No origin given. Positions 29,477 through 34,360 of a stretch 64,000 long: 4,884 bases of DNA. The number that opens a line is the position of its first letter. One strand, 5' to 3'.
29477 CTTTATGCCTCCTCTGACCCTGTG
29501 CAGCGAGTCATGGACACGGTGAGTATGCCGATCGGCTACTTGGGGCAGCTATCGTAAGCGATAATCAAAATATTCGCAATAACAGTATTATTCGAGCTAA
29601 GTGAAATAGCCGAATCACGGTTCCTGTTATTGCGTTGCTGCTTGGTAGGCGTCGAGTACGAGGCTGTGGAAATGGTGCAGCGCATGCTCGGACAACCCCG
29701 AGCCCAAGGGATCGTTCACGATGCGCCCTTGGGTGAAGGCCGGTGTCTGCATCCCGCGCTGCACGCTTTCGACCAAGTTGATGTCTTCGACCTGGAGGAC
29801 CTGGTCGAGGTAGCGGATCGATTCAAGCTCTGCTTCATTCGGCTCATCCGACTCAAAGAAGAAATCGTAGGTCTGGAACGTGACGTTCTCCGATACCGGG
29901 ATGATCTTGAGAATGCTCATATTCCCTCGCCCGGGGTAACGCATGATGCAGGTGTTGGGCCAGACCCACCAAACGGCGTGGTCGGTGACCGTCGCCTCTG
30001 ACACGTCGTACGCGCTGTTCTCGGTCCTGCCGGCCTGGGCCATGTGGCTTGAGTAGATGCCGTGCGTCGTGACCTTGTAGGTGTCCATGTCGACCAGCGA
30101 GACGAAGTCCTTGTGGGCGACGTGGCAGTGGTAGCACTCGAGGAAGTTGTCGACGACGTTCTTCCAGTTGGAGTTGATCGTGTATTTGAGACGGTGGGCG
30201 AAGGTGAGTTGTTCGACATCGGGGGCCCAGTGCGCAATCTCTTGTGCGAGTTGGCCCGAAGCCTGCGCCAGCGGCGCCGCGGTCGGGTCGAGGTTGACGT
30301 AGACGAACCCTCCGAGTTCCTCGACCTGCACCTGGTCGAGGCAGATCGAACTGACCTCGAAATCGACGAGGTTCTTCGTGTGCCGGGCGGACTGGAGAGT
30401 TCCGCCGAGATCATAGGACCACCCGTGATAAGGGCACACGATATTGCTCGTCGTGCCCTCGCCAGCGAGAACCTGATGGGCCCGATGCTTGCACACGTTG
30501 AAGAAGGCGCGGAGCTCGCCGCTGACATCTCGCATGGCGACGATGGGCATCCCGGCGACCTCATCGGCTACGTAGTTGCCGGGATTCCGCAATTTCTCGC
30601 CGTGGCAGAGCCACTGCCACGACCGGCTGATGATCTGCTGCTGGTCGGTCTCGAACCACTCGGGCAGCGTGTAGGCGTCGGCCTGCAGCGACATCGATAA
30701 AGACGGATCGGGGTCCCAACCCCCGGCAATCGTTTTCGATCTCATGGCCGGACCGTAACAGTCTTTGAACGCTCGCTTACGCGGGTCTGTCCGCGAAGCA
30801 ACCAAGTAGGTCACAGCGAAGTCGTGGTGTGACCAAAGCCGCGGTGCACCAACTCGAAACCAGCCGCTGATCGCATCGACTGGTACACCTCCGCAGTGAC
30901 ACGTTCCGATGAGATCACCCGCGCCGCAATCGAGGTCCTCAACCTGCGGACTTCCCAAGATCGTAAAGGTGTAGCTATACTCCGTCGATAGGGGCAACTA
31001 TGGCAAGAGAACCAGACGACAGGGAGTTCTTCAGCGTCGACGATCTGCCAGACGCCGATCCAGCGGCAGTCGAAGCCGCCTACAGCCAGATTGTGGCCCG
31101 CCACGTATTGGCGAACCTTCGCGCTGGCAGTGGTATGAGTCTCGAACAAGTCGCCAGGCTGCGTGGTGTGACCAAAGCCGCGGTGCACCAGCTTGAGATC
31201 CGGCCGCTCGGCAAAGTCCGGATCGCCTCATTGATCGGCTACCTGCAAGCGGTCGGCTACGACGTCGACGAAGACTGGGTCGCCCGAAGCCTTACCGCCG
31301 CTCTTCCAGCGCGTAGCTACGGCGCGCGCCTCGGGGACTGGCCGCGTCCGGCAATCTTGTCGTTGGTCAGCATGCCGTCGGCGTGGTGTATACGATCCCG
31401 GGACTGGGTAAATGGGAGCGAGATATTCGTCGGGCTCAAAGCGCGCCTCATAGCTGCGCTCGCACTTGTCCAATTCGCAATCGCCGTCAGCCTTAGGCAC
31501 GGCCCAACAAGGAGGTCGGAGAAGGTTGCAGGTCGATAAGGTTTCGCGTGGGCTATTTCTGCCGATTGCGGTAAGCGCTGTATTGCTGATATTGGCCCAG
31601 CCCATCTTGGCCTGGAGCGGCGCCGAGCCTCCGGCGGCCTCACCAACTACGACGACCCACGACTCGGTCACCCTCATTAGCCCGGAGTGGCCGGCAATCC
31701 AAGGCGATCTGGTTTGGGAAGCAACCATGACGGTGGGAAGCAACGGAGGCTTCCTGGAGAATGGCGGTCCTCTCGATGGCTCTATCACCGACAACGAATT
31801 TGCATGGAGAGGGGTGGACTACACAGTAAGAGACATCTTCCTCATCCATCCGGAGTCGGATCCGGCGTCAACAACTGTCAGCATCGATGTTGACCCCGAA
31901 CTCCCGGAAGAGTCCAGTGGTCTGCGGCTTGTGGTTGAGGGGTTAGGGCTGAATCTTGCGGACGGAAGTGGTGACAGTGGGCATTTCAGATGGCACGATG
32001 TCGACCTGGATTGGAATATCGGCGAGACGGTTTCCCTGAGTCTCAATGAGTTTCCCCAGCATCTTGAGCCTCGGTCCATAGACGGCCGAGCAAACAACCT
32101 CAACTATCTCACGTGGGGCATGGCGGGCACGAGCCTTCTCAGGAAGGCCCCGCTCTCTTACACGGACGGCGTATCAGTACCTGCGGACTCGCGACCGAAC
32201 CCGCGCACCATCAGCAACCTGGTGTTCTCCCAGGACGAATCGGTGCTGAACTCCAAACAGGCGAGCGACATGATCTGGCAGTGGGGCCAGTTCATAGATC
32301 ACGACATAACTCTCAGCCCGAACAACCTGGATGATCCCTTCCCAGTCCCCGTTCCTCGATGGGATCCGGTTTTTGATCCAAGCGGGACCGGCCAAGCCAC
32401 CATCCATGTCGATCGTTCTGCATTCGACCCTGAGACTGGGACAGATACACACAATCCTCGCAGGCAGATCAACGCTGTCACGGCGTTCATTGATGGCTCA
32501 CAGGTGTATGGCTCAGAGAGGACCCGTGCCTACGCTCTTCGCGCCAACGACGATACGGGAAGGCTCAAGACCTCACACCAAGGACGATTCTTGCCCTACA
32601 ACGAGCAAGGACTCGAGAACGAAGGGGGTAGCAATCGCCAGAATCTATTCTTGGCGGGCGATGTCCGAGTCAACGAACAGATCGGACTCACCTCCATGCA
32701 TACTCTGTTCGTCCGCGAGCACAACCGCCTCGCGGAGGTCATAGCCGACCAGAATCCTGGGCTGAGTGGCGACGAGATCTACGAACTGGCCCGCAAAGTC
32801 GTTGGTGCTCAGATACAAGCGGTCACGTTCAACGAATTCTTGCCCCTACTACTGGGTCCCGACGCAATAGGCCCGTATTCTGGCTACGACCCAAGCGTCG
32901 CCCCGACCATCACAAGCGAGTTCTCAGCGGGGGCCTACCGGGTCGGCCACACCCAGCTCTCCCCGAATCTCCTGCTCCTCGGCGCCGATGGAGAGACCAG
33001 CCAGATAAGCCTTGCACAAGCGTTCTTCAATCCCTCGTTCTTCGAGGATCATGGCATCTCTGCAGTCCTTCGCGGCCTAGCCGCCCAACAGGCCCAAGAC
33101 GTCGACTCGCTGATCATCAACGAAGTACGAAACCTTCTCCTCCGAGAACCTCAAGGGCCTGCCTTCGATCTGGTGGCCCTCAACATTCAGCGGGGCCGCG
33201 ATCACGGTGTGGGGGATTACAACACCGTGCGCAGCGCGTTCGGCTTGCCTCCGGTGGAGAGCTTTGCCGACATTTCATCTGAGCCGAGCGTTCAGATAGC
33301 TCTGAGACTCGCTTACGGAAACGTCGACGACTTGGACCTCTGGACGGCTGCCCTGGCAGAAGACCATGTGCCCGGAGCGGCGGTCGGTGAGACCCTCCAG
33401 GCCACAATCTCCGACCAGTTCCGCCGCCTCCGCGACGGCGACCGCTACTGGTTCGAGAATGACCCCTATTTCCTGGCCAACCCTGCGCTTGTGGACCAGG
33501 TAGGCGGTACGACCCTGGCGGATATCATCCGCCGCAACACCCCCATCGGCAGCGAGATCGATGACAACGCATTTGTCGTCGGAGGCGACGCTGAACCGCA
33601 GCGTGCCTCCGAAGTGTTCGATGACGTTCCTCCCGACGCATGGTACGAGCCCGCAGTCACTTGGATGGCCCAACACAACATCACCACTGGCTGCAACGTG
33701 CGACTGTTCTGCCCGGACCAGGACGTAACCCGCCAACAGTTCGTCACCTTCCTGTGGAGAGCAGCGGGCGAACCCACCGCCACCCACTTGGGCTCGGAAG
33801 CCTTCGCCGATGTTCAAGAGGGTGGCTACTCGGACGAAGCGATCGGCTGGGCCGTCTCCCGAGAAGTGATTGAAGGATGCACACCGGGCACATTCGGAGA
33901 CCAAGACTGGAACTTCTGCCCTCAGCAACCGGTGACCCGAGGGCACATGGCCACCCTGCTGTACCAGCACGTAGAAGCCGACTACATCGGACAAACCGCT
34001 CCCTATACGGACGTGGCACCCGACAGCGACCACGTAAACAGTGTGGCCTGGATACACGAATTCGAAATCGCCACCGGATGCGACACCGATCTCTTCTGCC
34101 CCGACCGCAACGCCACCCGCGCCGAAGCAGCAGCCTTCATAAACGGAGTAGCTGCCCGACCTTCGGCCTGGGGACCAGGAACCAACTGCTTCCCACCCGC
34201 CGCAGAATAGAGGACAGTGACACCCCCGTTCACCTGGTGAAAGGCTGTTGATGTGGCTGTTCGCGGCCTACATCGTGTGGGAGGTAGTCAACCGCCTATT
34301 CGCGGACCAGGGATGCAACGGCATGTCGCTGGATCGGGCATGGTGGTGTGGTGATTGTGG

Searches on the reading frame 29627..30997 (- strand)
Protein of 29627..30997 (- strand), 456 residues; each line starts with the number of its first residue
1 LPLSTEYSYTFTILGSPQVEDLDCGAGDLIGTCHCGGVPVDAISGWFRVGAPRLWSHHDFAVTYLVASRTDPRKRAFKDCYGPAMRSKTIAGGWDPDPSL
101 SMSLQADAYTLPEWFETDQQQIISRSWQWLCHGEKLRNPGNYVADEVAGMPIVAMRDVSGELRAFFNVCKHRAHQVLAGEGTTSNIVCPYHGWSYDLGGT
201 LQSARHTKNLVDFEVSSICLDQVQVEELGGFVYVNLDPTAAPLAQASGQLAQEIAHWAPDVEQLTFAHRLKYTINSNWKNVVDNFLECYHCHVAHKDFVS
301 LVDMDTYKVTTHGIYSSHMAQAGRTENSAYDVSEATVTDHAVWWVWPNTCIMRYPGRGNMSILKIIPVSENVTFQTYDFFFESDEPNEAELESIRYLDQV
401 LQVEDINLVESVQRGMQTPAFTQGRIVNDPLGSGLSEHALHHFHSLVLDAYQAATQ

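Call 86: search_protein_families(library=pfam, proteins=[window:29627-30997:-], max_evalue=0.001)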
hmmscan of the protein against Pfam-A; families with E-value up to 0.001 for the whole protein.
window:29627-30997:- (456 aa): 2 families
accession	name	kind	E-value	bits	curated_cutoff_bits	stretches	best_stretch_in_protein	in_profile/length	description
PF00848.25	Ring_hydroxyl_A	-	4.5e-25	89.2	24.9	1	262-452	2-207/208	Ring hydroxylating alpha subunit (catalytic domain)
PF00355.32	Rieske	-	2e-17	63.3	20.3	1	126-211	1-85/88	Rieske [2Fe-2S] domain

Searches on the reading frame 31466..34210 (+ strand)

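Call 86: search_protein_families(library=pfam, proteins=[window:31466-34210:+], max_evalue=0.001)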
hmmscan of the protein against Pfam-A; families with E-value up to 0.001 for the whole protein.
window:31466-34210:+ (914 aa): 2 families
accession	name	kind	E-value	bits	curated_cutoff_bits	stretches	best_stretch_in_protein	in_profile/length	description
PF03098.20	An_peroxidase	-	4.5e-152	507.7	25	1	203-703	2-530/530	Animal haem peroxidase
PF00395.25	SLH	-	2.4e-18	66.3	20.8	1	718-759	2-43/44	S-layer homology domain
